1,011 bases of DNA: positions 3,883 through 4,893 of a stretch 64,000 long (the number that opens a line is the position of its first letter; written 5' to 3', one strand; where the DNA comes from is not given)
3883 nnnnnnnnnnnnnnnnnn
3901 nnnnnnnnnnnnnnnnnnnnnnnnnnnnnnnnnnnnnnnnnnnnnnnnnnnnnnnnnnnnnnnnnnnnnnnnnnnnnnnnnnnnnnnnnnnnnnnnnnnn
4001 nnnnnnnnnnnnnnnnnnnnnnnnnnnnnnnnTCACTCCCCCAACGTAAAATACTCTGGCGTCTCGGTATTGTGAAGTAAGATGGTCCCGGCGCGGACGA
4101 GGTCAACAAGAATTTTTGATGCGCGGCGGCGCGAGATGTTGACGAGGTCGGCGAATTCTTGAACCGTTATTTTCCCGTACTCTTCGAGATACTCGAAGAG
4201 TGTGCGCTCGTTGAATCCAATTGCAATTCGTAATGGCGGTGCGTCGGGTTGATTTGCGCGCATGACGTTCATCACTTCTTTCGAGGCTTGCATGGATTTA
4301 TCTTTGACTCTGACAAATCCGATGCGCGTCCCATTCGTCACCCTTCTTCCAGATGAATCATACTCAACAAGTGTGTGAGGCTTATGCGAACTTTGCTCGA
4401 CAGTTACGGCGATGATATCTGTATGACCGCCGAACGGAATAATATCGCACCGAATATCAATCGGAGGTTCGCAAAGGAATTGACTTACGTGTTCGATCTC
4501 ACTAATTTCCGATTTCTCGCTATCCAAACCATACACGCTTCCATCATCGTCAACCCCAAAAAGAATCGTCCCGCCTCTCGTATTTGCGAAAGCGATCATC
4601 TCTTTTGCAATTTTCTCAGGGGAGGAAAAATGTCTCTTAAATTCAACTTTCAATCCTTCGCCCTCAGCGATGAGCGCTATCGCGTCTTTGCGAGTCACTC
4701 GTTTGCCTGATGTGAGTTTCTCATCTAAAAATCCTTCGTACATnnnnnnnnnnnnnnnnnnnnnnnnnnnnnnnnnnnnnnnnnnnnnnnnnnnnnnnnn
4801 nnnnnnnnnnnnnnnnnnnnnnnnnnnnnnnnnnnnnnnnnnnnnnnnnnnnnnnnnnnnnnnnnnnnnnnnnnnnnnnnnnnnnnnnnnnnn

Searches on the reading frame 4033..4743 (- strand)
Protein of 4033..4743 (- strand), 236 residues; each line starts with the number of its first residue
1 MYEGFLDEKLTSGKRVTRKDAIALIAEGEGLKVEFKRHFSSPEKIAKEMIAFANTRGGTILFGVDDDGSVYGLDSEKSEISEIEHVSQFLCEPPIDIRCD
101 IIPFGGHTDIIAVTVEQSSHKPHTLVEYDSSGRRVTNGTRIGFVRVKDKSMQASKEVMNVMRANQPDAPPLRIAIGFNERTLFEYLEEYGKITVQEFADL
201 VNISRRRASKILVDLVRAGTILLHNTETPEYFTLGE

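Call 3: search_protein_families(library=pfam, proteins=[window:4033-4743:-], max_evalue=0.1)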
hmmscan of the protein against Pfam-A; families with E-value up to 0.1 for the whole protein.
window:4033-4743:- (236 aa): 6 families
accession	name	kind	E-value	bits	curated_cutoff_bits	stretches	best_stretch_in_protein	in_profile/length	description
PF04326.19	SLFN_AlbA_2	-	2.8e-22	79.9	25.3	1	29-151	1-115/118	Schlafen, AlbA_2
PF09107.17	SelB-wing_3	-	0.00026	20.9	23.2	1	184-208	1-25/47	Elongation factor SelB, winged helix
PF01399.33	PCI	-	0.00042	20.9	22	1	179-221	27-69/84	PCI domain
PF13545.12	HTH_Crp_2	-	0.0074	16.7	27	1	191-222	22-53/70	Crp-like helix-turn-helix domain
PF01978.25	TrmB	-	0.01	16.1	25.6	1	179-222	10-53/68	Sugar-specific transcriptional regulator TrmB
PF12802.13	MarR_2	-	0.067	13.8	27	0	183-219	11-48/61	MarR family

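Call 4: search_protein_families(library=padloc, proteins=[window:4033-4743:-], max_evalue=0.1)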
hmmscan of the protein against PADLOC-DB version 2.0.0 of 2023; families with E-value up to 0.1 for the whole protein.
window:4033-4743:- (236 aa): 3 families
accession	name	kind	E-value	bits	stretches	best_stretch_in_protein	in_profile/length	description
PDLC01879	CARF3--CARF_TM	-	0.0053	14.4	1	148-221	136-200/222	-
PDLC01438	Csa3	-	0.0078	14.3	1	115-233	85-200/305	"CAS-I,CAS-II,CAS-III,CAS-IV,CAS-V,CAS-VI; associated_signaling"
PDLC03963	SoFic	-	0.027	11.9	1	176-224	292-338/361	-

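Call 5: search_protein_families(library=ncbifam, proteins=[window:4033-4743:-], max_evalue=0.1)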
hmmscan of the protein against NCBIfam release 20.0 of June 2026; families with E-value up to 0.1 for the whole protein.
window:4033-4743:- (236 aa): 1 family
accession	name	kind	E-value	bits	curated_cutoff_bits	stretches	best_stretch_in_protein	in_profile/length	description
TIGR01884.1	cas_HTH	subfamily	0.035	13.5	60.2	1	149-219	113-184/202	CRISPR-associated CARF protein Csa3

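Call 18: find_homologous_proteins(query=window:4033-4743:-)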
Query window:4033-4743:- (236 aa): 1417 proteins with E <= 0.001 among 1747 candidates; the best 120 are listed.
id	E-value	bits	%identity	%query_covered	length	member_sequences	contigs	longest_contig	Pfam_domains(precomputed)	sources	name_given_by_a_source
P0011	3.5e-151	519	100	100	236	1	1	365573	PF04326.20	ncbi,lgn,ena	ncbi:MAG: ATP-binding protein [bacterium]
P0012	1.4e-122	425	82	100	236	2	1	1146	PF04326.20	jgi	jgi:predicted HTH transcriptional regulator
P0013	1.8e-122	425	82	100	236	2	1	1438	PF04326.20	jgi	jgi:predicted HTH transcriptional regulator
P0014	1.6e-120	419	81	100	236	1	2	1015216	PF04326.20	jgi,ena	jgi:predicted HTH transcriptional regulator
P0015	1.0e-119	416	80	100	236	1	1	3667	PF04326.20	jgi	jgi:predicted HTH transcriptional regulator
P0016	2.4e-119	415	78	100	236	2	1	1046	PF04326.20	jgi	jgi:predicted HTH transcriptional regulator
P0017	2.6e-118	411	79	100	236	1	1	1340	PF04326.20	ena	-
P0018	1.7e-114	399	76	100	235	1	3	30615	PF04326.20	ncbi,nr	ncbi:MAG: ATP-binding protein [Bacteroidota bacterium]|nr:ATP-binding protein [Bacteroidota bacteriu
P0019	1.2e-113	396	75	100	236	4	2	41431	PF04326.20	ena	-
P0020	6.4e-113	394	75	100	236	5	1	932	PF04326.20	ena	-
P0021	1.1e-112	393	77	100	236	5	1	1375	PF04326.20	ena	-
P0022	4.3e-112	391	75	100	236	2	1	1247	PF04326.20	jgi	jgi:predicted HTH transcriptional regulator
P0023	6.3e-112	390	75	100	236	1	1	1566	PF04326.20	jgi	jgi:predicted HTH transcriptional regulator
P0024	6.4e-112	390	75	100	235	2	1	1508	PF04326.20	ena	-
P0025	2.3e-111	389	74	100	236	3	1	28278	PF04326.20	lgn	-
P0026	2.2e-110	385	78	94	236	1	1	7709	PF04326.20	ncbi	ncbi:MAG: RNA-binding domain-containing protein [Ignavibacteriota bacterium]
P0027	2.6e-110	385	75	99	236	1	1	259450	PF04326.20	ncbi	-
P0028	6.5e-110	384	77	96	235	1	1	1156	PF04326.20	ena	-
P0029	1.4e-103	363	70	100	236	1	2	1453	PF04326.20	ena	-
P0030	4.8e-95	335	66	94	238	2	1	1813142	PF04326.20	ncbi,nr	ncbi:MAG: putative DNA binding domain-containing protein [Bacteroidetes bacterium]|nr:putative DNA b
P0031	6.8e-94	331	67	94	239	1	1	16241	PF04326.20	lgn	-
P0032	1.3e-93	331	64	94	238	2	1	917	PF04326.20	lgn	-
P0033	1.4e-93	331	69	90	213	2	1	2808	PF04326.20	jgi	jgi:predicted HTH transcriptional regulator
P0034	2.3e-93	330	67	96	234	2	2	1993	PF04326.20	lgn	-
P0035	4.7e-93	329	68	94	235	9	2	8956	PF04326.20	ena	-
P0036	1.1e-91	324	64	97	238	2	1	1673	PF04326.20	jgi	-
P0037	1.2e-91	324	65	94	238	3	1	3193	PF04326.20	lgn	-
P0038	2.3e-91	323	64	98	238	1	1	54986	PF04326.20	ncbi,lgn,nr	ncbi:MAG TPA: ATP-binding protein [Candidatus Kapabacteria bacterium]|nr:ATP-binding protein [Candid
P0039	7.1e-91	322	65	97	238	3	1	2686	PF04326.20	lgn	-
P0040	4.8e-90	319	67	94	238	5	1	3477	PF04326.20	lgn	-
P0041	3.4e-89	316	63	97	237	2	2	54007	PF04326.20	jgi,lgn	jgi:predicted HTH transcriptional regulator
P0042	1.4e-88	314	64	94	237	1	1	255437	PF04326.20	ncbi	-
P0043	3.1e-87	310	65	94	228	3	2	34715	PF04326.20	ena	-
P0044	1.5e-86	307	63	94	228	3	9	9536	PF04326.20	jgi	jgi:predicted HTH transcriptional regulator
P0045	3.4e-86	306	63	94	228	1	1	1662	PF04326.20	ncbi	-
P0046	1.1e-85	305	61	94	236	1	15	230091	PF04326.20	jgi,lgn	jgi:predicted HTH transcriptional regulator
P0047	1.2e-85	305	64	93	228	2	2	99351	PF04326.20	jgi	-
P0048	4.1e-85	303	60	97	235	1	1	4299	PF04326.20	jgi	jgi:predicted HTH transcriptional regulator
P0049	1.3e-84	301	62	94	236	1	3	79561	PF04326.20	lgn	-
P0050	3.1e-84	300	62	93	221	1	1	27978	PF04326.20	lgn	-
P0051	6.4e-84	299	60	100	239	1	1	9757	PF04326.20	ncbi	-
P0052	8.0e-84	299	59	100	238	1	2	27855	PF04326.20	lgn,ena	-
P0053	4.4e-83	296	58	100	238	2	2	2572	PF04326.20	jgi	jgi:hypothetical protein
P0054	1.0e-82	295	63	94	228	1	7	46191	PF04326.20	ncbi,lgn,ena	-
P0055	2.4e-82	294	62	94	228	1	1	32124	PF04326.20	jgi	-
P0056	3.7e-82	293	57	100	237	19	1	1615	PF04326.20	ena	-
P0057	5.0e-82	293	63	89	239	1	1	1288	PF04326.20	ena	-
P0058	1.2e-81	291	60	94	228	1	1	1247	PF04326.20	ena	-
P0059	2.5e-81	290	60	94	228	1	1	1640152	PF04326.20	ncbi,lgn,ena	-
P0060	4.2e-81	290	62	94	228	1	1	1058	PF04326.20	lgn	-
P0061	5.9e-81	289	61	94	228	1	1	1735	PF04326.20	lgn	-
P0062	6.2e-81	289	62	94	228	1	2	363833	PF04326.20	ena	-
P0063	6.8e-81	289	60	94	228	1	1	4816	PF04326.20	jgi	jgi:predicted HTH transcriptional regulator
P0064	1.0e-80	288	60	94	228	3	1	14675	PF04326.20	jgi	jgi:predicted HTH transcriptional regulator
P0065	2.1e-80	287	61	93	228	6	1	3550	PF04326.20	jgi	jgi:predicted HTH transcriptional regulator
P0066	2.5e-80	287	62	93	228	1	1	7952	PF04326.20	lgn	-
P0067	3.2e-80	287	62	93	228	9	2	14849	PF04326.20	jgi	-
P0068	4.8e-80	286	61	94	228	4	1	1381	PF04326.20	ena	-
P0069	5.1e-80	286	63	93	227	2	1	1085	PF04326.20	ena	-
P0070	8.0e-80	285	61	94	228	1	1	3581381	PF04326.20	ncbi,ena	-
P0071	1.1e-79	285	61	94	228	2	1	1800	PF04326.20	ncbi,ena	-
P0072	1.2e-79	285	61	93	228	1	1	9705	PF04326.20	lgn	-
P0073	3.6e-79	283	61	93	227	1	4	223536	PF04326.20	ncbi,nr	ncbi:MAG: putative DNA binding domain-containing protein [Bacteroidota bacterium]|nr:putative DNA bi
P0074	5.6e-79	283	61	93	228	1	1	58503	PF04326.20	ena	-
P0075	5.8e-79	283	59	94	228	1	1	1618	PF04326.20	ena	-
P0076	1.9e-78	281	62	89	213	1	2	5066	PF04326.20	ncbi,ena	-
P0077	3.9e-78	280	60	93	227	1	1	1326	PF04326.20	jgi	jgi:predicted HTH transcriptional regulator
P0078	4.2e-78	280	58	94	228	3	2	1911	PF04326.20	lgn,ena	-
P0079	4.3e-78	280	61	93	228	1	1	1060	PF04326.20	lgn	-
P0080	4.4e-78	280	61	93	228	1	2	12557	PF04326.20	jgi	jgi:predicted HTH transcriptional regulator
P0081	5.5e-78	279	58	94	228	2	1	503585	PF04326.20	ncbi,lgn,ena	-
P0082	8.5e-78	279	58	94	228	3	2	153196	PF04326.20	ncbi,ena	-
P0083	8.6e-78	279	57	94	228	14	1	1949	PF04326.20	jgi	jgi:predicted HTH transcriptional regulator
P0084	9.1e-78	279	62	93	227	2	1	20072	PF04326.20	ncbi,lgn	-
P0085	1.4e-77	278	59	94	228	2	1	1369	PF04326.20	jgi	jgi:predicted HTH transcriptional regulator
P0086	1.4e-77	278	61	90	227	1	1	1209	PF04326.20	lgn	-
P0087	1.4e-77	278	61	93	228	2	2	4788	PF04326.20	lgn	-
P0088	3.7e-77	277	59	94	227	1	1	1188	PF04326.20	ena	-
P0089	5.4e-77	276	62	89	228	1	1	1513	PF04326.20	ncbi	-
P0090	6.1e-77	276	58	94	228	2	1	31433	PF04326.20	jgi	-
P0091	6.5e-77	276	58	93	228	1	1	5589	PF04326.20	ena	-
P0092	7.6e-77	276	59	94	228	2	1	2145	PF04326.20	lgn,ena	-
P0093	3.1e-76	274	60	93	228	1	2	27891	PF04326.20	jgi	jgi:predicted HTH transcriptional regulator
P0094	3.3e-76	274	60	93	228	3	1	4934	PF04326.20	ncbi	-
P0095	3.8e-76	273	61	89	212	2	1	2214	PF04326.20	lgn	-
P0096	8.5e-76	272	58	93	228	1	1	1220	PF04326.20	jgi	jgi:predicted HTH transcriptional regulator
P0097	9.1e-76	272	60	93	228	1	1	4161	PF04326.20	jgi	jgi:predicted HTH transcriptional regulator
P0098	5.5e-75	270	60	90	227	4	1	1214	PF04326.20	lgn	-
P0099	5.4e-74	266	60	90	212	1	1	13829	PF04326.20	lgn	-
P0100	6.6e-74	266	58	93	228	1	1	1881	PF04326.20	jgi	jgi:predicted HTH transcriptional regulator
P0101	8.6e-74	266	59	93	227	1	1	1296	PF04326.20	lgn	-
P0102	3.2e-73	264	57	93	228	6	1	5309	PF04326.20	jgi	jgi:predicted HTH transcriptional regulator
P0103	1.0e-71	259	57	93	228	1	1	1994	PF04326.20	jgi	jgi:predicted HTH transcriptional regulator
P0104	1.3e-71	259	59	90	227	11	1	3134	PF04326.20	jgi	jgi:predicted HTH transcriptional regulator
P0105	1.2e-69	252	54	91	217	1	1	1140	PF04326.20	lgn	-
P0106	3.8e-69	251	55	91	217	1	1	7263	PF04326.20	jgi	jgi:predicted HTH transcriptional regulator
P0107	1.0e-68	249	55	91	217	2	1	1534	PF04326.20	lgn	-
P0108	6.1e-68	247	54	91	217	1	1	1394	PF04326.20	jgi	jgi:predicted HTH transcriptional regulator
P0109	7.7e-68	246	55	84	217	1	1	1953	PF04326.20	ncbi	-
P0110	2.1e-67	245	55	84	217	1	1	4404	PF04326.20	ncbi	-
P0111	2.4e-67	245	55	91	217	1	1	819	PF04326.20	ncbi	-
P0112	3.2e-67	244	55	91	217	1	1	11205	PF04326.20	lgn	-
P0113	6.6e-67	243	81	59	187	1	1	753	PF04326.20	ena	-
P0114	7.4e-67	243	54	92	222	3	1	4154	PF01978.26,PF04326.20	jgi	jgi:predicted HTH transcriptional regulator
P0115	8.7e-67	243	53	92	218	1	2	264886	PF04326.20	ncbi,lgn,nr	ncbi:MAG TPA: ATP-binding protein [Bacteroidota bacterium]|nr:ATP-binding protein [Bacteroidota bact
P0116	1.1e-66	243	55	84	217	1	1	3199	PF04326.20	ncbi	-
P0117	1.2e-66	242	53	92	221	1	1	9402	PF04326.20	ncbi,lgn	ncbi:MAG: RNA-binding domain-containing protein [Bacteroidota bacterium]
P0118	1.6e-66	242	55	85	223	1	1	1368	PF01978.26,PF04326.20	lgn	-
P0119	2.1e-66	242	56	93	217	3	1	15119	PF04326.20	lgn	-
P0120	2.2e-66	242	54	93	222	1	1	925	PF04326.20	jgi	jgi:predicted HTH transcriptional regulator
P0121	2.3e-66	241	53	92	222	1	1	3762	PF01978.26,PF04326.20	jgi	jgi:predicted HTH transcriptional regulator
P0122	2.3e-66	241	56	85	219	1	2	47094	PF04326.20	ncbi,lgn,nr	ncbi:MAG: ATP-binding protein [Ignavibacteriae bacterium]|nr:ATP-binding protein [Ignavibacteriota b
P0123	3.1e-66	241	53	91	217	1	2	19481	PF04326.20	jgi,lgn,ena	-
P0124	3.8e-66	241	53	91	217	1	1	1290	PF04326.20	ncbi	-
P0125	5.3e-66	240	55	85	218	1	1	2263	PF04326.20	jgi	jgi:predicted HTH transcriptional regulator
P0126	6.3e-66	240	54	91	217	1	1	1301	PF04326.20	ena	-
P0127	6.5e-66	240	55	85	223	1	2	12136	PF01978.26,PF04326.20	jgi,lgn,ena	-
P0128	9.3e-66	239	52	93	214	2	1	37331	PF04326.20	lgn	-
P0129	1.1e-65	239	55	94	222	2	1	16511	PF04326.20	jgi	jgi:predicted HTH transcriptional regulator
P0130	1.4e-65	239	51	91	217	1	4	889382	PF04326.20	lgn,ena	-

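Call 19: find_encoding_contigs(protein=P0014, flank=7000, max_places=2)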
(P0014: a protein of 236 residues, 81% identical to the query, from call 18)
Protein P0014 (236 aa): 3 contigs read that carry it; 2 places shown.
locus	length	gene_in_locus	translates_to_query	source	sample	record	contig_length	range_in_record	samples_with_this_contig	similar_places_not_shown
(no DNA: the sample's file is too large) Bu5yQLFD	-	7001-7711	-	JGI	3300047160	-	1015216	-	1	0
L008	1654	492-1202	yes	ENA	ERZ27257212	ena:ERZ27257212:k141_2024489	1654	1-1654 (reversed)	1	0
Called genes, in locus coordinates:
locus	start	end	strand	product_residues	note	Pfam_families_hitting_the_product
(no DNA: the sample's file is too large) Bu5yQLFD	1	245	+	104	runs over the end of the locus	PF06155:GBBH-like_N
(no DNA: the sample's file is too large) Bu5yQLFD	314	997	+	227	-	PF00160:Pro_isomerase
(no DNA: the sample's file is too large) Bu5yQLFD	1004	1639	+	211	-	PF00160:Pro_isomerase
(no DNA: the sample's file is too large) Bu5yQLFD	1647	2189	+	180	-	PF00160:Pro_isomerase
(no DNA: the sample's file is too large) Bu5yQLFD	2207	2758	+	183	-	-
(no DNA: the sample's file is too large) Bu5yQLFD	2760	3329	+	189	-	PF00293:NUDIX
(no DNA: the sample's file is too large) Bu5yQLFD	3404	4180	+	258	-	PF00142:Fer4_NifH (weak), PF01656:CbiA, PF02374:ArsA_ATPase (faint), PF06564:CBP_BcsQ, PF09140:MipZ, PF10609:ParA, PF13614:AAA_31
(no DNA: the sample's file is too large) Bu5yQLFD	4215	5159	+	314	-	PF02195:ParB_N, PF17762:HTH_ParB, PF23552:ParB_C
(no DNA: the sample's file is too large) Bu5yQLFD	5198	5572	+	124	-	PF01042:Ribonuc_L-PSP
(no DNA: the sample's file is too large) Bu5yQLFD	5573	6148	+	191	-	PF18935:DUF5683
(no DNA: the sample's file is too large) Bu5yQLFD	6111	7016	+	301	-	PF01436:NHL (faint)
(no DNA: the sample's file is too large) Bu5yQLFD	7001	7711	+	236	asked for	PF04326:SLFN_AlbA_2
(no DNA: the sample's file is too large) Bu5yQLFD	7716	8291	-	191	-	PF00849:PseudoU_synth_2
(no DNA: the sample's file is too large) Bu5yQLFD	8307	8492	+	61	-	-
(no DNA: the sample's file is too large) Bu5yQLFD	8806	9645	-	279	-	PF04079:SMC_ScpB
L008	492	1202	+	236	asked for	PF04326:SLFN_AlbA_2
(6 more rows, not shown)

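Call 20: find_encoding_contigs(protein=P0030, flank=7000, max_places=2)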
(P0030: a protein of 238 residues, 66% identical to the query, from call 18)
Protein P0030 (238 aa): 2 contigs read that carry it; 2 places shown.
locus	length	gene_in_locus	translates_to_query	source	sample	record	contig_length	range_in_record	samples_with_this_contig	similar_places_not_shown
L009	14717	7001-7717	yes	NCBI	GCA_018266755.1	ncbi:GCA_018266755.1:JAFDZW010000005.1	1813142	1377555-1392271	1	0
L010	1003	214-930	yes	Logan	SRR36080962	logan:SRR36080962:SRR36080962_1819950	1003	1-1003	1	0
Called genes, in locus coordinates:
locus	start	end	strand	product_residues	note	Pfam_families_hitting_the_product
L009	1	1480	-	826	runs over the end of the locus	PF28559:TPR_SusR (faint), PF17874:TPR_MalT (faint), PF13424:TPR_12 (faint), PF00512:HisKA, PF02518:HATPase_c, PF00072:Response_reg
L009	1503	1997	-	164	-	PF00072:Response_reg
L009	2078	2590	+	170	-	-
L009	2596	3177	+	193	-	PF00293:NUDIX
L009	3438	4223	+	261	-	PF00142:Fer4_NifH (weak), PF01656:CbiA, PF02374:ArsA_ATPase (faint), PF06564:CBP_BcsQ, PF07015:VirC1 (faint), PF09140:MipZ, PF10609:ParA, PF13614:AAA_31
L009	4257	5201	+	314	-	PF02195:ParB_N, PF17762:HTH_ParB, PF23552:ParB_C (weak)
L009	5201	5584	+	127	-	PF01042:Ribonuc_L-PSP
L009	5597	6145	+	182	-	PF18935:DUF5683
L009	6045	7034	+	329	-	PF01436:NHL (faint)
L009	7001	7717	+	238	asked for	PF04326:SLFN_AlbA_2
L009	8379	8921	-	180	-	PF00160:Pro_isomerase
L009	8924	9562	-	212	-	PF00160:Pro_isomerase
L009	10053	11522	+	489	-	PF28494:GlyRS_ins_1 (weak), PF00587:tRNA-synt_2b, PF03129:HGTP_anticodon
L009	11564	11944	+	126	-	PF05635:23S_rRNA_IVP, PF22296:bAvd (weak)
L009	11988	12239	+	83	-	-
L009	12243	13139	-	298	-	PF01479:S4, PF00849:PseudoU_synth_2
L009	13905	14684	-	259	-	PF02616:SMC_ScpA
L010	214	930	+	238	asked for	PF04326:SLFN_AlbA_2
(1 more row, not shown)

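Call 21: find_encoding_contigs(protein=P0070, flank=7000, max_places=2)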
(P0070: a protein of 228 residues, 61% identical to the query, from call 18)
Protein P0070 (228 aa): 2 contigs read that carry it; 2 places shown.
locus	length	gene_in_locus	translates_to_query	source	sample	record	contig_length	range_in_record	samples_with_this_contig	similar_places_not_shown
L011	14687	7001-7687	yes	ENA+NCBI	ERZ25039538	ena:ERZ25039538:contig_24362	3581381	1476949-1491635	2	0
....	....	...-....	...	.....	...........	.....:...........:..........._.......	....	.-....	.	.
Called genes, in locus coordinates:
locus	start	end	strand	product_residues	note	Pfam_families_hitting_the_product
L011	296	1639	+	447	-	PF02347:GDC-P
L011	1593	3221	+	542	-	PF02347:GDC-P, PF01212:Beta_elim_lyase (weak), PF00266:Aminotran_5 (weak), PF21478:GcvP2_C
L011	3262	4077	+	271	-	PF00142:Fer4_NifH (faint), PF01656:CbiA, PF02374:ArsA_ATPase (faint), PF06564:CBP_BcsQ, PF09140:MipZ, PF10609:ParA, PF13614:AAA_31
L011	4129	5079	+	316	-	PF02195:ParB_N, PF17762:HTH_ParB, PF23552:ParB_C (weak)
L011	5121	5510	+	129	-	PF01042:Ribonuc_L-PSP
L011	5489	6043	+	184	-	PF18935:DUF5683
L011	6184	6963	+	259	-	PF01436:NHL (weak)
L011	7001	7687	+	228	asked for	PF04326:SLFN_AlbA_2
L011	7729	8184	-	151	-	PF07681:DoxX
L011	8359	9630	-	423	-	PF04542:Sigma70_r2, PF08281:Sigma70_r4_2, PF20239:DUF6596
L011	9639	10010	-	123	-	PF03795:YCII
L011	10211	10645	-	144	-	PF06983:3-dmu-9_3-mt, PF00903:Glyoxalase (weak)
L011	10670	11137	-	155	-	PF06983:3-dmu-9_3-mt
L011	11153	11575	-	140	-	PF00903:Glyoxalase (weak), PF06983:3-dmu-9_3-mt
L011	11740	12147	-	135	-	PF00903:Glyoxalase, PF22677:Ble-like_N (faint)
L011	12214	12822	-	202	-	PF01872:RibD_C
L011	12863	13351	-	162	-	PF06445:GyrI-like, PF14526:Cass2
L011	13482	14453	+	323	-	PF01965:DJ-1_PfpI, PF00165:HTH_AraC (weak), PF12833:HTH_18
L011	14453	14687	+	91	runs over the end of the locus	-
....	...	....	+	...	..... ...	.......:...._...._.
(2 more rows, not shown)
